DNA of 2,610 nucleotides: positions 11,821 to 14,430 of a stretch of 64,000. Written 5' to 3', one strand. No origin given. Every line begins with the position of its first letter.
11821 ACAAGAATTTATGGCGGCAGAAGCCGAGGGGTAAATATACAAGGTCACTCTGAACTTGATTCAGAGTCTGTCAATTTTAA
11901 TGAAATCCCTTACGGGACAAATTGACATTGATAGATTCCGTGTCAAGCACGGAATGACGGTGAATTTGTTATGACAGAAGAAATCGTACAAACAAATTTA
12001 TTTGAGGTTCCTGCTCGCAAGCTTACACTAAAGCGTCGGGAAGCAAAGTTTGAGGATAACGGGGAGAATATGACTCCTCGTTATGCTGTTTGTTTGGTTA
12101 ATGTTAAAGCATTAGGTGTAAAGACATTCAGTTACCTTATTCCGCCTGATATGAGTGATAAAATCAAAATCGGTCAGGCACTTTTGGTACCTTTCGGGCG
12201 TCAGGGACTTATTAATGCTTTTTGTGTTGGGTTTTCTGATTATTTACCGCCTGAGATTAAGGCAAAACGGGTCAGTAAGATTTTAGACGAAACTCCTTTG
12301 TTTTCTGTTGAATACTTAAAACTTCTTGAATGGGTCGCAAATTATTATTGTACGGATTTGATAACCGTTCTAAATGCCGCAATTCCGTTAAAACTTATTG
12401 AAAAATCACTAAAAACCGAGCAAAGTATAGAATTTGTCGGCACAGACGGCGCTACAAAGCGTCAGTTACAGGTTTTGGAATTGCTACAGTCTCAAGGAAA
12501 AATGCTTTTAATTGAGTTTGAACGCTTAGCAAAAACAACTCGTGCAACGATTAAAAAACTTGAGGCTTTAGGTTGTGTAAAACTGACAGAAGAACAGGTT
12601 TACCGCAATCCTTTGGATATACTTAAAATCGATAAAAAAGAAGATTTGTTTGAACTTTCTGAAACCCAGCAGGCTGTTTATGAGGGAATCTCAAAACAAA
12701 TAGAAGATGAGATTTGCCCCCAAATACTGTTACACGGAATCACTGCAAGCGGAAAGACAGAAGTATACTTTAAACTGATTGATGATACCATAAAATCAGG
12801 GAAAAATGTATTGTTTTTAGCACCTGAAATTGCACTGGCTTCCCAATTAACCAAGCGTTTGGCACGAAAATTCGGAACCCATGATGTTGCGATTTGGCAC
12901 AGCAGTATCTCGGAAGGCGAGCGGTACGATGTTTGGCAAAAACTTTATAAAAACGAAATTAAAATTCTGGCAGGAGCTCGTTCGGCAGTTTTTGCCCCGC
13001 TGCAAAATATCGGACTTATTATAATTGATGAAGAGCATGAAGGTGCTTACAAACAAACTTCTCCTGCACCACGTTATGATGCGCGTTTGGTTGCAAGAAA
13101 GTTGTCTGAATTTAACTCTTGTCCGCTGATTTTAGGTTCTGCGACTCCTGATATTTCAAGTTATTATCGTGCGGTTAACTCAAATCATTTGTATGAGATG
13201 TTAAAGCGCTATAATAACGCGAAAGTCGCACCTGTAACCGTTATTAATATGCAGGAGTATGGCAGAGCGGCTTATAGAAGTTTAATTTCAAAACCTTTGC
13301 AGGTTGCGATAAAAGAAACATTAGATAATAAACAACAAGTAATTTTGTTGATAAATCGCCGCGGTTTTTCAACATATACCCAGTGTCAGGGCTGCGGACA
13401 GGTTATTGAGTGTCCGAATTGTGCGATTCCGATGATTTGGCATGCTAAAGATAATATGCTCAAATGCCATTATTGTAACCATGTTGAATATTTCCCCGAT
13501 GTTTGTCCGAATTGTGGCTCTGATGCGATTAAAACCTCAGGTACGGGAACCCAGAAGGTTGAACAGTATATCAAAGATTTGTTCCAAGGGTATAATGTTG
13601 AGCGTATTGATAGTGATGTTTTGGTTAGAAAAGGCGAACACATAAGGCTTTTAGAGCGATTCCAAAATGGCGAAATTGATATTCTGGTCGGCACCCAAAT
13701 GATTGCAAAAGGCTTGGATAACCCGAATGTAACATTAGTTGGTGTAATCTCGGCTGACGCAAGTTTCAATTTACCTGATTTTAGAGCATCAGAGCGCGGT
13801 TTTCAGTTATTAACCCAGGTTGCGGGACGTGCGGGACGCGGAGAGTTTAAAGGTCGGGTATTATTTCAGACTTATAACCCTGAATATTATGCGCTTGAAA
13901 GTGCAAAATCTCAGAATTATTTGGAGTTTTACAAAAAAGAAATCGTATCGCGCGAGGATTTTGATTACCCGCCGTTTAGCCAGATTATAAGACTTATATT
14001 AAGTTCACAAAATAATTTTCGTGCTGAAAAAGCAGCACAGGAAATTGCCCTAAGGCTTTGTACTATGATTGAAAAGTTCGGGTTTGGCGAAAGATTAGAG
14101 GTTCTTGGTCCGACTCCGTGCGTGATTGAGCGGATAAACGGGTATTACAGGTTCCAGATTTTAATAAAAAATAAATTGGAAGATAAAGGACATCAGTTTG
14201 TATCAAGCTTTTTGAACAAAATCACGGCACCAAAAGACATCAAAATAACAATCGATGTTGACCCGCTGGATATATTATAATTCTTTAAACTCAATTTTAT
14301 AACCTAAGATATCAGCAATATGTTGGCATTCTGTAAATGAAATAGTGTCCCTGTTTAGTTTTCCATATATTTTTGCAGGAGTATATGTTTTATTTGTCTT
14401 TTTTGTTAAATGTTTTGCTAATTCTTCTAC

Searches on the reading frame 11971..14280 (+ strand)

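Call 71: search_protein_families(library=pfam, proteins=[window:11971-14280:+], max_evalue=0.00001)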
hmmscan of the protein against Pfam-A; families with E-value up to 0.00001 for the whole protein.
window:11971-14280:+ (769 aa): 6 families
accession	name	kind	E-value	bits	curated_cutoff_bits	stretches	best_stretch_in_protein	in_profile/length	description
PF18074.6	PriA_C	-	2.5e-22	79.9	26.9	1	668-765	1-95/95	Primosomal protein N C-terminal domain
PF17764.6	PriA_3primeBD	-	1.4e-20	73.4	22.7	1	49-139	8-96/96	3'DNA-binding domain (3'BD)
PF00270.35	DEAD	-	2.4e-15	57.1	26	1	251-396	16-162/167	DEAD/DEAH box helicase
PF04851.21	ResIII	-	2.5e-15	57.2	22.5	1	227-394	2-163/164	Type III restriction enzyme, res subunit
PF00271.37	Helicase_C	-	1.2e-14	54.9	23.5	1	528-623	26-108/110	Helicase conserved C-terminal domain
PF18319.7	Zn_ribbon_PriA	-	4.7e-10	39.7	26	1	481-505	1-25/27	PriA DNA helicase Cys-rich region (CRR) domain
